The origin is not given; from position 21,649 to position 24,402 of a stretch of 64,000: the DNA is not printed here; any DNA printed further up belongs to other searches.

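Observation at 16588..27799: Rhamnulokinase is co-operonic with a SorE-like reductase, an SrlD-like SDR, a PHP protein and a full acetoin/2-oxoacid-dehydrogenase-type complex: a candidate non-aldolase route for 6-deoxyhexulose phosphate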

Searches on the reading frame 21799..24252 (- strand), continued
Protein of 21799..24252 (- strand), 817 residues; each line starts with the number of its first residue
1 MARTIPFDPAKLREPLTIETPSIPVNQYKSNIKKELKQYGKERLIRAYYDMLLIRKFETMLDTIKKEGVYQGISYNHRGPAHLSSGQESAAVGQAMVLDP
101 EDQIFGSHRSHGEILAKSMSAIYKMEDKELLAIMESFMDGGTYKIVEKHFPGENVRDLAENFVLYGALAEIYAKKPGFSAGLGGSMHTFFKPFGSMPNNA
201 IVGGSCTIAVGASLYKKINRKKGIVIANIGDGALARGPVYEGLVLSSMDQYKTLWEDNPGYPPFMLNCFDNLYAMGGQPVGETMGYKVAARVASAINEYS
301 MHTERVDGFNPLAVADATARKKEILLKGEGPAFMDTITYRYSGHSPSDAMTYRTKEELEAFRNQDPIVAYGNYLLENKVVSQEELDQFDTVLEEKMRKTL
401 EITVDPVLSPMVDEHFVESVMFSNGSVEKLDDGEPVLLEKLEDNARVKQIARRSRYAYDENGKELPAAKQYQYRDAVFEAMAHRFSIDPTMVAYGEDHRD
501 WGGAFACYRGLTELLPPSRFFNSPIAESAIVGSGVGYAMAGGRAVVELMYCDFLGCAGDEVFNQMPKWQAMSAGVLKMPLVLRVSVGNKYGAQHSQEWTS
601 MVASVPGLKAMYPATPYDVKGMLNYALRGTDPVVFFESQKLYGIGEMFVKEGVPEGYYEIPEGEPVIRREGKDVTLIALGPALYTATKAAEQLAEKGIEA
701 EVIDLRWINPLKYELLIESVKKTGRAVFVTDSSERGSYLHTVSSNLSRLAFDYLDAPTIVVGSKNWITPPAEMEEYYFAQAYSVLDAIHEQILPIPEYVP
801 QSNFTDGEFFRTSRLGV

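Call 51: search_protein_families(library=ncbifam, max_evalue=0.00001, proteins=[L082:14496-14732:+, L082:14729-15532:+, L082:15529-16485:+, L082:10806-11651:-, L082:16632-17615:+, L083:17575-19047:-, L083:23476-24927:+, L082:4132-5064:-])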
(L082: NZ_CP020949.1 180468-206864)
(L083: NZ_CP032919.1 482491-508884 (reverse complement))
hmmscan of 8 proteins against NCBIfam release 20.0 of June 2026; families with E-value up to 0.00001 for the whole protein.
L082:14496-14732:+ (78 aa): 8 families
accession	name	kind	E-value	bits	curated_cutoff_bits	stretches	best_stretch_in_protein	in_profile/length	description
NF011457.0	PRK14875.1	equivalog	8.3e-18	64.5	307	1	3-77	4-78/372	acetoin dehydrogenase dihydrolipoyllysine-residue acetyltransferase subunit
NF004309.0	PRK05704.1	equivalog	9.1e-15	54.9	449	1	3-77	3-77/408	2-oxoglutarate dehydrogenase complex dihydrolipoyllysine-residue succinyltransferase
TIGR01347.1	sucB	equivalog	6.6e-14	51.9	378.65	1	5-77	3-75/404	dihydrolipoyllysine-residue succinyltransferase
TIGR02927.1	SucB_Actino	equivalog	1.6e-13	50.4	423.45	1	3-76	127-200/579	2-oxoglutarate dehydrogenase, E2 component, dihydrolipoamide succinyltransferase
NF008814.0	PRK11854.1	equivalog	7e-13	47.9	722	1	3-77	3-75/637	pyruvate dehydrogenase complex dihydrolipoyllysine-residue acetyltransferase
NF008854.0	PRK11892.1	equivalog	3.1e-12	45.9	454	1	1-64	1-64/464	pyruvate dehydrogenase complex E1 component subunit beta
TIGR01349.1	PDHac_trf_mito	equivalog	1.1e-09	38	445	1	5-65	2-62/437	pyruvate dehydrogenase complex dihydrolipoamide acetyltransferase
TIGR01348.1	PDHac_trf_long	equivalog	1.7e-07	30.2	552.1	1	5-76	3-73/587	dihydrolipoyllysine-residue acetyltransferase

L082:14729-15532:+ (267 aa): 18 families
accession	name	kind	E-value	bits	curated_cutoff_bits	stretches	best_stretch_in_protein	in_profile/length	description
NF011457.0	PRK14875.1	equivalog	3.4e-52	177.7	307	1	13-257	125-371/372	acetoin dehydrogenase dihydrolipoyllysine-residue acetyltransferase subunit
NF051488.1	bifunc_PcaDC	exception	5.3e-22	78.5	390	1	17-258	8-253/375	bifunctional 3-oxoadipate enol-lactonase/4-carboxymuconolactone decarboxylase PcaDC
TIGR03695.1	menH_SHCHC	equivalog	5.4e-18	65.3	208.55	1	19-115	2-102/252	2-succinyl-6-hydroxy-2,4-cyclohexadiene-1-carboxylate synthase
TIGR01738.1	bioH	equivalog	6.2e-17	62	206.95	1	18-116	2-97/245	pimeloyl-ACP methyl ester esterase BioH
TIGR02427.1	protocat_pcaD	equivalog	7.3e-17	61.6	255.85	1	19-116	13-111/251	3-oxoadipate enol-lactonase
NF052614.1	AB_fold_OlsI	equivalog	4.1e-16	59.3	385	1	18-258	16-258/272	ornithine lipid biosynthesis O-acyltransferase OlsI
TIGR03056.1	bchO_mg_che_rel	equivalog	3.3e-14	52.5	172.55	1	18-105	27-116/278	alpha/beta fold hydrolase BchO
NF045632.1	hydroxlase_HsaD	equivalog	4.1e-14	52.2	400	1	18-256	33-289/290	4,5:9,10-diseco-3-hydroxy-5,9,17-trioxoandrosta-1(10),2-diene-4-oate hydrolase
NF051487.1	bifunc_PcaCD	exception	4.2e-13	49.2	430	1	21-256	174-412/413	bifunctional 4-carboxymuconolactone decarboxylase/3-oxoadipate enol-lactonase PcaCD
NF050089.1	i_nPHAscl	equivalog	8.5e-12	44.7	300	1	17-119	16-119/288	intracellular short-chain-length polyhydroxyalkanoate depolymerase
NF008340.0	PRK11126.1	equivalog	1.4e-11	44.1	261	1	19-104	14-98/255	2-succinyl-6-hydroxy-2,4-cyclohexadiene-1-carboxylate synthase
TIGR03611.1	RutD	equivalog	2e-10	40.5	238.5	1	19-115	13-111/258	pyrimidine utilization protein D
TIGR03343.1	biphenyl_bphD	equivalog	1.6e-08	34.1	462.15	1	69-256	88-281/282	2-hydroxy-6-oxo-6-phenylhexa-2,4-dienoate hydrolase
NF007954.0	PRK10673.1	equivalog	4.6e-08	32.6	399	1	23-256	20-253/255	esterase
NF058580.1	lipase_V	equivalog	1.7e-07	31.1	300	1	21-115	27-121/230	EstV family lipase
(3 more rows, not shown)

L082:15529-16485:+ (318 aa): 15 families
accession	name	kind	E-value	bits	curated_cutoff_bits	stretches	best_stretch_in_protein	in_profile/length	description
NF006957.1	PRK09434.1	equivalog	2.9e-39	135.4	450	1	2-271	4-271/302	fructokinase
TIGR04382.1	myo_inos_iolC_N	equivalog_domain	8.3e-27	94.3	300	1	27-268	32-277/309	5-dehydro-2-deoxygluconokinase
NF049991.1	TagKinase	equivalog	1.7e-19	69.8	420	1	35-262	47-277/321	tagatose kinase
TIGR02152.1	D_ribokin_bact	equivalog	2.3e-15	56.7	299.65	1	201-305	202-294/298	ribokinase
NF053626.1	RibKinHalex1628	equivalog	3.6e-14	53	330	1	28-299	37-278/293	ATP-dependent ribose-1-phosphate kinase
NF040938.1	KDG_KDGal_kin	equivalog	1.2e-13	50.8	400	1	29-266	30-269/305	bifunctional 2-dehydro-3-deoxygluconokinase/2-dehydro-3-deoxygalactonokinase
TIGR03168.1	1-PFK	subfamily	1.4e-12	47.1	216.4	1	201-268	203-269/305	hexose kinase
NF007321.0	PRK09813.1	equivalog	2.5e-12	46.9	247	1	211-267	186-241/261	fructoselysine 6-kinase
NF041134.1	R1P_kin_Thcocales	equivalog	2.2e-11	43.7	500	0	28-93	36-101/291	ADP-dependent ribose-1-phosphate kinase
TIGR03828.1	pfkB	equivalog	4e-11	42.5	292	1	201-268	203-269/305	1-phosphofructokinase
TIGR02198.1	rfaE_dom_I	equivalog_domain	1.1e-09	37.9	345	1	210-267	226-283/315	D-glycero-beta-D-manno-heptose-7-phosphate kinase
NF041332.1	KDG_KDGal_kin_Halo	equivalog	1.2e-09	38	440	1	29-268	33-279/320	bifunctional 2-dehydro-3-deoxygluconokinase/2-dehydro-3-deoxygalactonokinase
NF008353.0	PRK11142.1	equivalog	1.8e-09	37.5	341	0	24-76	34-86/307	ribokinase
NF041320.1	pfkB_Halo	equivalog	2.9e-09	36.8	400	1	201-265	198-261/302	1-phosphofructokinase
NF052444.1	DhDoxglucKinKdgK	equivalog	6.8e-08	32.2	400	1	29-265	25-274/303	2-dehydro-3-deoxygluconokinase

L082:10806-11651:- (281 aa): 7 families
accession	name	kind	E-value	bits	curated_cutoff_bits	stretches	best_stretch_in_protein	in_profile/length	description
NF051856.1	PsicseEpim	equivalog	1e-42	146.9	300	1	3-261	2-267/287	D-psicose 3-epimerase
NF041099.2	keto_glucon_epim_IolO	equivalog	2.2e-25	89.5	300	1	23-238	26-245/269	5-keto-L-gluconate epimerase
TIGR03234.1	OH-pyruv-isom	equivalog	1.3e-13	50.9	353.45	1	108-238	106-239/254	hydroxypyruvate isomerase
NF043033.1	OxoTetrIsom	equivalog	4.2e-13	49.6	325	1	110-235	105-233/251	2-oxo-tetronate isomerase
NF007444.0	PRK09997.1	equivalog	1.3e-08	34.6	465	1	120-236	119-238/258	hydroxypyruvate isomerase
NF007441.0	PRK09989.1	equivalog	4.4e-06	26.7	412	1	152-237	153-239/258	HPr family phosphocarrier protein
NF007360.0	PRK09856.1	equivalog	6.3e-06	25.9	305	1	83-238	91-247/276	fructoselysine 3-epimerase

L082:16632-17615:+ (327 aa): 2 families
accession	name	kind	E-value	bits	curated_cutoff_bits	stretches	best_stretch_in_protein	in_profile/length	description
NF053881.1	TransRegDeoRBac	equivalog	1.8e-50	171.9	420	1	16-318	6-310/311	DNA-binding transcriptional repressor DeoR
NF011947.0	PRK15418.1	equivalog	5.9e-32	111.1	486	1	11-321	12-318/319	transcriptional regulator LsrR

L083:17575-19047:- (490 aa): 12 families
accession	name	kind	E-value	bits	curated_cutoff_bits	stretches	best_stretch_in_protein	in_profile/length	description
NF043014.1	DArabDhDalD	equivalog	4.5e-91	305.8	600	1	30-467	2-440/452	D-arabinitol 4-dehydrogenase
NF011611.0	PRK15037.1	subfamily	1.6e-89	300.7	603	1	15-465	11-465/486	fructuronate reductase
NF002969.0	PRK03643.1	subfamily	5.4e-32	111.1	359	1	26-420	15-406/482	tagaturonate reductase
NF002647.0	PRK02318.1-3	equivalog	1.6e-18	67.2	357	1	169-373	103-295/384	mannitol-1-phosphate 5-dehydrogenase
NF002652.0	PRK02318.2-5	equivalog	5.9e-18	65.1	356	1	167-374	100-291/377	mannitol-1-phosphate 5-dehydrogenase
NF002653.0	PRK02318.2-6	equivalog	2e-17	63.3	404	1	170-376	103-296/387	mannitol-1-phosphate 5-dehydrogenase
NF002649.0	PRK02318.2-1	equivalog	6e-17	61.6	422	1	161-372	95-291/386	mannitol-1-phosphate 5-dehydrogenase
NF002646.0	PRK02318.1-2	equivalog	6.5e-16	58.4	368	1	167-374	98-294/382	mannitol-1-phosphate 5-dehydrogenase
NF002648.0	PRK02318.1-4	equivalog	9.5e-14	51.5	719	1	167-388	98-303/382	mannitol-1-phosphate 5-dehydrogenase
NF002650.0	PRK02318.2-2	equivalog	1.4e-12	47.4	359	1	180-375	113-297/388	mannitol-1-phosphate 5-dehydrogenase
NF046057.1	bifunc_MtlD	equivalog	2.3e-07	29.6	800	1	286-403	510-631/683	bifunctional mannitol-1-phosphate dehydrogenase/phosphatase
NF002645.0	PRK02318.1-1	equivalog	8.3e-07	28.5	389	1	217-374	138-282/368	mannitol-1-phosphate 5-dehydrogenase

L083:23476-24927:+ (483 aa): 12 families
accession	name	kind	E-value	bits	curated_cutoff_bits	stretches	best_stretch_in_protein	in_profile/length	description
TIGR01312.1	XylB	equivalog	2.3e-148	494.7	380.25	1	3-474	1-480/481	xylulokinase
NF011601.0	PRK15027.1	equivalog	1.6e-116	389.6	912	1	1-475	1-477/484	xylulokinase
TIGR01314.1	gntK_FGGY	equivalog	8.4e-53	179.6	648.55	1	3-435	3-448/505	gluconokinase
TIGR01311.1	glycerol_kin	equivalog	1.4e-49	168.8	590.35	1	4-440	5-453/496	glycerol kinase GlpK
NF000756.0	PRK00047.1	subfamily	2e-43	148.4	498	1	3-435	8-450/502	glycerol kinase GlpK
NF008187.0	PRK10939.1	equivalog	6.3e-29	101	528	1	3-256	7-265/521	autoinducer-2 kinase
TIGR02628.1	fuculo_kin_coli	equivalog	1.2e-28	100.3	470.9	1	5-437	6-442/465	L-fuculokinase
NF003154.0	PRK04123.1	equivalog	1.3e-17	63.7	428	1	316-474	371-534/554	ribulokinase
TIGR01315.1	5C_CHO_kinase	subfamily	1.1e-16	60.6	408.7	1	2-243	2-263/541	FGGY family pentulose kinase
TIGR02627.1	rhamnulo_kin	equivalog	1.5e-13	50.1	527.95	1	55-258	54-254/454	rhamnulokinase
NF007925.0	PRK10640.1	equivalog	2.6e-11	42.6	639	1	54-259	59-261/489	rhamnulokinase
TIGR01234.1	L-ribulokinase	equivalog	2.7e-08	33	583.25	0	132-435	160-483/536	ribulokinase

L082:4132-5064:- (310 aa): 25 families
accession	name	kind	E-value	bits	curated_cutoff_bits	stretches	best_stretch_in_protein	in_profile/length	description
TIGR02152.1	D_ribokin_bact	equivalog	1.8e-92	309.8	299.65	1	5-301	1-297/298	ribokinase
NF008353.0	PRK11142.1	equivalog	4.6e-77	259.5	341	1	5-307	5-306/307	ribokinase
TIGR04382.1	myo_inos_iolC_N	equivalog_domain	2e-31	109.4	300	1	34-304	29-309/309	5-dehydro-2-deoxygluconokinase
TIGR03168.1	1-PFK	subfamily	7.5e-26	90.7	216.4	1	27-305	23-300/305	hexose kinase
NF041134.1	R1P_kin_Thcocales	equivalog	1.5e-24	87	500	1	9-303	7-281/291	ADP-dependent ribose-1-phosphate kinase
TIGR03828.1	pfkB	equivalog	5.2e-24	84.8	292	1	24-305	20-300/305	1-phosphofructokinase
NF006957.1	PRK09434.1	equivalog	1.4e-20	74.1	450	1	38-298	26-300/302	fructokinase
TIGR02198.1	rfaE_dom_I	equivalog_domain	3e-20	72.6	345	1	150-294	165-306/315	D-glycero-beta-D-manno-heptose-7-phosphate kinase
NF041332.1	KDG_KDGal_kin_Halo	equivalog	3.9e-20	72.5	440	1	31-306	25-312/320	bifunctional 2-dehydro-3-deoxygluconokinase/2-dehydro-3-deoxygalactonokinase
NF040938.1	KDG_KDGal_kin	equivalog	6.5e-20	71.4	400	1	40-306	31-305/305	bifunctional 2-dehydro-3-deoxygluconokinase/2-dehydro-3-deoxygalactonokinase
NF053626.1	RibKinHalex1628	equivalog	3.5e-18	66.1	330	1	38-306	37-293/293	ATP-dependent ribose-1-phosphate kinase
NF041320.1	pfkB_Halo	equivalog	7.1e-18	65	400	1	180-302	173-292/302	1-phosphofructokinase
NF049991.1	TagKinase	equivalog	9.7e-17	60.7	420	1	49-306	51-317/321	tagatose kinase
NF007321.0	PRK09813.1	equivalog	8.5e-16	58.2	247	1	38-286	23-256/261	fructoselysine 6-kinase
NF008454.0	PRK11316.1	equivalog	4.4e-15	55.3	521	1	146-303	159-311/475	bifunctional D-glycero-beta-D-manno-heptose-7-phosphate kinase/D-glycero-beta-D-manno-heptose 1-phosphate adenylyltransferase HldE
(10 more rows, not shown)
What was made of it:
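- Closest known: Acetoin dehydrogenase enzyme system. Same: Orthologues in Rhizobiaceae use an AcoC-type alpha/beta-hydrolase E2 (call 51).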

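Call 52: get_annotated_region(hit=H15, flank=4000)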
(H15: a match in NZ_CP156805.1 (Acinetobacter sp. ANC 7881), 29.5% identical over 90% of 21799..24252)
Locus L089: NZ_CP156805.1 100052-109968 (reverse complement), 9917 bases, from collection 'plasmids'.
description: Acinetobacter sp. ANC 7881 plasmid pANC7881.1, complete sequence
organism: Acinetobacter sp. ANC 7881 (NCBI taxid 3151488)
taxonomy: Bacteria; Pseudomonadota; Gammaproteobacteria; Moraxellales; Moraxellaceae; Acinetobacter; Acinetobacter sp. ANC 7881
host: -; source: cattle,whole organism,cattle feces; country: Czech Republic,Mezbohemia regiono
typing (MOB-suite, as given by PLSDB): non-mobilizable
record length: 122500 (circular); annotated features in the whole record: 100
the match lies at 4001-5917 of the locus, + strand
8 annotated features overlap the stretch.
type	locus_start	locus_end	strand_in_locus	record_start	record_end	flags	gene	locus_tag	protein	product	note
CDS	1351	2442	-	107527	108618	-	-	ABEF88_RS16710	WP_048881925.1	hypothetical protein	-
CDS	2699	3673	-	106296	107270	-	lipA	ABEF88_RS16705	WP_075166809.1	lipoyl synthase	GO:0009107 - lipoate biosynthetic process [Evidence IEA]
CDS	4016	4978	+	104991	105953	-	-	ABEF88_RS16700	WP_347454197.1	thiamine pyrophosphate-dependent dehydrogenase E1 component subunit alpha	-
CDS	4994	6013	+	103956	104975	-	-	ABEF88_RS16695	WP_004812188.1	alpha-ketoacid dehydrogenase subunit beta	-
CDS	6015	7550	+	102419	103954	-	-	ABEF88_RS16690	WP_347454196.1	2-oxo acid dehydrogenase subunit E2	-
CDS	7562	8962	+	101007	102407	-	lpdA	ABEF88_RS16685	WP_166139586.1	dihydrolipoyl dehydrogenase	GO:0045454 - cell redox homeostasis [Evidence IEA]; GO:0051068 - dihydrolipoamide metabolic process [Evidence IEA]; ...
CDS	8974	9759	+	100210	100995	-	-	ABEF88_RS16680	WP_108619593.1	acetoin reductase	GO:0045150 - acetoin catabolic process [Evidence IEA]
CDS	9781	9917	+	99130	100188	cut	-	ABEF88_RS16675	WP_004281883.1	2,3-butanediol dehydrogenase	-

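Call 53: get_annotated_region(hit=H16, flank=4000)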
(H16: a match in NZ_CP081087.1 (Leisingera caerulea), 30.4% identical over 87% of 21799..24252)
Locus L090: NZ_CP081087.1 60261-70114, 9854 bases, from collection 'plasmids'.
description: Leisingera caerulea strain S185 plasmid unnamed3, complete sequence
organism: Leisingera caerulea (NCBI taxid 506591)
taxonomy: Bacteria; Pseudomonadota; Alphaproteobacteria; Rhodobacterales; Roseobacteraceae; Leisingera; Leisingera caerulea
host: -; source: -; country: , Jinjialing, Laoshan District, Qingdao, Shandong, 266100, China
typing (MOB-suite, as given by PLSDB): non-mobilizable; replicon rep_cluster_508
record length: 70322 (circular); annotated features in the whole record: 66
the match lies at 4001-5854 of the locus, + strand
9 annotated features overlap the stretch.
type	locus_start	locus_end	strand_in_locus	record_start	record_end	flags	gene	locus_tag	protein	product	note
CDS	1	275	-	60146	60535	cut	-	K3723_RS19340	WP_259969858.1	cytochrome c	-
CDS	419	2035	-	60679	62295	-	-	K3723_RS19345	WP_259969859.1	Na/Pi symporter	GO:0035435 - phosphate ion transmembrane transport [Evidence IEA]; GO:0044341 - sodium-dependent phosphate transport ...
CDS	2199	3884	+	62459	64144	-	acsA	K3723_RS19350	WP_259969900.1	acetate--CoA ligase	-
CDS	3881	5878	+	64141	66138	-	pdhA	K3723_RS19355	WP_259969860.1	pyruvate dehydrogenase (acetyl-transferring) E1 component subunit alpha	GO:0006086 - acetyl-CoA biosynthetic process from pyruvate [Evidence IEA]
CDS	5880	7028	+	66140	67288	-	-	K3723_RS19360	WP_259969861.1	dihydrolipoamide acetyltransferase family protein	GO:0006096 - glycolytic process [Evidence IEA]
CDS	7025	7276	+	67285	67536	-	-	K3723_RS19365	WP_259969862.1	acyl carrier protein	GO:0006633 - fatty acid biosynthetic process [Evidence IEA]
CDS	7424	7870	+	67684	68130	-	-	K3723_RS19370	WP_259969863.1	hypothetical protein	-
CDS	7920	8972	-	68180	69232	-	-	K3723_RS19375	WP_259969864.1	sodium:calcium antiporter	-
CDS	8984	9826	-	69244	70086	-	-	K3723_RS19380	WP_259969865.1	universal stress protein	-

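Call 54: get_annotated_region(hit=H9, flank=7000)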
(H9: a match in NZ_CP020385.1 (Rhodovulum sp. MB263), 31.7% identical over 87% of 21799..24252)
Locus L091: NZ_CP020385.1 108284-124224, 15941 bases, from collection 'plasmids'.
description: Rhodovulum sp. MB263 plasmid pRSMBA, complete sequence
organism: Rhodovulum sp. MB263 (NCBI taxid 308754)
taxonomy: Bacteria; Pseudomonadota; Alphaproteobacteria; Rhodobacterales; Paracoccaceae; Rhodovulum; Rhodovulum sp. MB263
host: -; source: cell culture,mud flat; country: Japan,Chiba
typing (MOB-suite, as given by PLSDB): non-mobilizable; replicon rep_cluster_567
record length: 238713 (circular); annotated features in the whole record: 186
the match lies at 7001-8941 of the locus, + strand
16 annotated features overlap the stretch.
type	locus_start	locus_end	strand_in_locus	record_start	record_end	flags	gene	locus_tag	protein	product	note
CDS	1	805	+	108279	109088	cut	-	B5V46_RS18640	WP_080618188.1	shikimate dehydrogenase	-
CDS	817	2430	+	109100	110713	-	-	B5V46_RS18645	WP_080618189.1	GMC family oxidoreductase N-terminal domain-containing protein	-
CDS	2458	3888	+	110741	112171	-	-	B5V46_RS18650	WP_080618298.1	NAD-dependent succinate-semialdehyde dehydrogenase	-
CDS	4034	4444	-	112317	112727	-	-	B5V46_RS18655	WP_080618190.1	GFA family protein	-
CDS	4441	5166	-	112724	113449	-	-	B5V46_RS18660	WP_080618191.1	FadR/GntR family transcriptional regulator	-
CDS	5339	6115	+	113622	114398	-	-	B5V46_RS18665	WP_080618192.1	SDR family NAD(P)-dependent oxidoreductase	-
CDS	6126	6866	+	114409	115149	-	-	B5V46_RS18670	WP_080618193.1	SDR family NAD(P)-dependent oxidoreductase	-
CDS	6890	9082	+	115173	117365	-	-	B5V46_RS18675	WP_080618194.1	alpha-ketoacid dehydrogenase subunit alpha/beta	-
CDS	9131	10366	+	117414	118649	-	-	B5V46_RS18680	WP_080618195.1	dihydrolipoamide acetyltransferase family protein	GO:0006096 - glycolytic process [Evidence IEA]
CDS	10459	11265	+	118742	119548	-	-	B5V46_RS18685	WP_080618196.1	AraC family transcriptional regulator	-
CDS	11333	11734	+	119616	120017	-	-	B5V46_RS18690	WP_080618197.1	DUF2000 domain-containing protein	-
CDS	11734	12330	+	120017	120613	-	-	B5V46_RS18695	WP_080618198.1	LysE family translocator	-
CDS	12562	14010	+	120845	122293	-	-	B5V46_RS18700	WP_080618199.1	short-chain fatty acyl-CoA regulator family protein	-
CDS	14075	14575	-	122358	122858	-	-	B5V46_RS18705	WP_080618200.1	hypothetical protein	-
CDS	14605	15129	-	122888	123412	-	-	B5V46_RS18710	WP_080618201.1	DUF805 domain-containing protein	-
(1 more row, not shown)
